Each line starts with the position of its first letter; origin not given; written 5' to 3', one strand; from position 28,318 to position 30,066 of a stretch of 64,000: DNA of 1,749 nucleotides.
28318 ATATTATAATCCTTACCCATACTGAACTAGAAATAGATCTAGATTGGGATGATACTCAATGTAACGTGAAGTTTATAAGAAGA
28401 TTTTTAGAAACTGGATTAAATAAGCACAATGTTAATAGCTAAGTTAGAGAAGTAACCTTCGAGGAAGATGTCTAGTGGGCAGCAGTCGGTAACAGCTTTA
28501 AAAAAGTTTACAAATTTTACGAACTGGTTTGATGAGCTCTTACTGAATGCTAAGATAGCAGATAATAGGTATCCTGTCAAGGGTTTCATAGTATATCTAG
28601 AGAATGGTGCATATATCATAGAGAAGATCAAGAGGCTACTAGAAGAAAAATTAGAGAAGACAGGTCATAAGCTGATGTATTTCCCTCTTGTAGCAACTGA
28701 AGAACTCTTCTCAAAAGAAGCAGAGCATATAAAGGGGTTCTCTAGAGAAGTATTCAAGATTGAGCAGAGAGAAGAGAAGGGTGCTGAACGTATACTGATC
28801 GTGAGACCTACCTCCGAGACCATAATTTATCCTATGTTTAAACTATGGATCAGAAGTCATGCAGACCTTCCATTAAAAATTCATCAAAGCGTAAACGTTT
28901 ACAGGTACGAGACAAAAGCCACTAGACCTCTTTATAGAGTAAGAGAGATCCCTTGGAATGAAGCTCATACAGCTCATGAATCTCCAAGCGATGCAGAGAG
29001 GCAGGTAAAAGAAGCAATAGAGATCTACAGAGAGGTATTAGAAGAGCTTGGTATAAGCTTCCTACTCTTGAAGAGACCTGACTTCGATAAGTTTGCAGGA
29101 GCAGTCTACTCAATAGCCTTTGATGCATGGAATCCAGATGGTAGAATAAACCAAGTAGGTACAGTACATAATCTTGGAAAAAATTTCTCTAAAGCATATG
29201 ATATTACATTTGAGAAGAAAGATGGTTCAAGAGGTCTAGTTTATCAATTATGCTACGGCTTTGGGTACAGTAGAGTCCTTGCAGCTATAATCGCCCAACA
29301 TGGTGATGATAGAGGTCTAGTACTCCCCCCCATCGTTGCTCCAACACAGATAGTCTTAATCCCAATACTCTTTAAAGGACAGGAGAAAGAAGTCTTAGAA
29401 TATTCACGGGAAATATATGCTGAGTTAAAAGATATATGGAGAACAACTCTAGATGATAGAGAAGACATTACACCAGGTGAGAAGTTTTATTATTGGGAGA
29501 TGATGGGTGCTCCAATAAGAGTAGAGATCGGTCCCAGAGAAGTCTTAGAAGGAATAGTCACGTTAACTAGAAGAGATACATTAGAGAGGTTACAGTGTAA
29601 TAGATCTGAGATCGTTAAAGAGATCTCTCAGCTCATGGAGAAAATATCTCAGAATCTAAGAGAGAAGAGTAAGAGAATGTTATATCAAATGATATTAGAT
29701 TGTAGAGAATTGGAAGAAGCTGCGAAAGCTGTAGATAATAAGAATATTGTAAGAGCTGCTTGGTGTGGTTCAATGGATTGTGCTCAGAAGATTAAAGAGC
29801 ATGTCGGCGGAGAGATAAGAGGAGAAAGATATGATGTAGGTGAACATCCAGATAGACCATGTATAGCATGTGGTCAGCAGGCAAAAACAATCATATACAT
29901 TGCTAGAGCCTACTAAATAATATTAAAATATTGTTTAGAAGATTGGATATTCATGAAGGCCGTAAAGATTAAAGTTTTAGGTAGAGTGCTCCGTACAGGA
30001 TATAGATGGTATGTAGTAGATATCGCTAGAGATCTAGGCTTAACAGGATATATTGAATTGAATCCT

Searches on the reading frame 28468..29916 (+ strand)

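Call 74: search_protein_families(library=pfam, proteins=[window:28468-29916:+], max_evalue=0.0001)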
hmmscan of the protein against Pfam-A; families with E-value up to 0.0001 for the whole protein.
window:28468-29916:+ (482 aa): 3 families
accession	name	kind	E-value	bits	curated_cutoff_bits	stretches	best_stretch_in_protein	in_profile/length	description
PF00587.30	tRNA-synt_2b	-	5e-35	121.6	29.3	1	106-278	7-179/179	tRNA synthetase class II core domain (G, H, P, S and T)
PF03129.25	HGTP_anticodon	-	5e-18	65.5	21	1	294-388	1-93/94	Anticodon binding domain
PF09180.16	ProRS-C_1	-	1.2e-17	64.3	31.5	1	415-482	1-71/71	Prolyl-tRNA synthetase, C-terminal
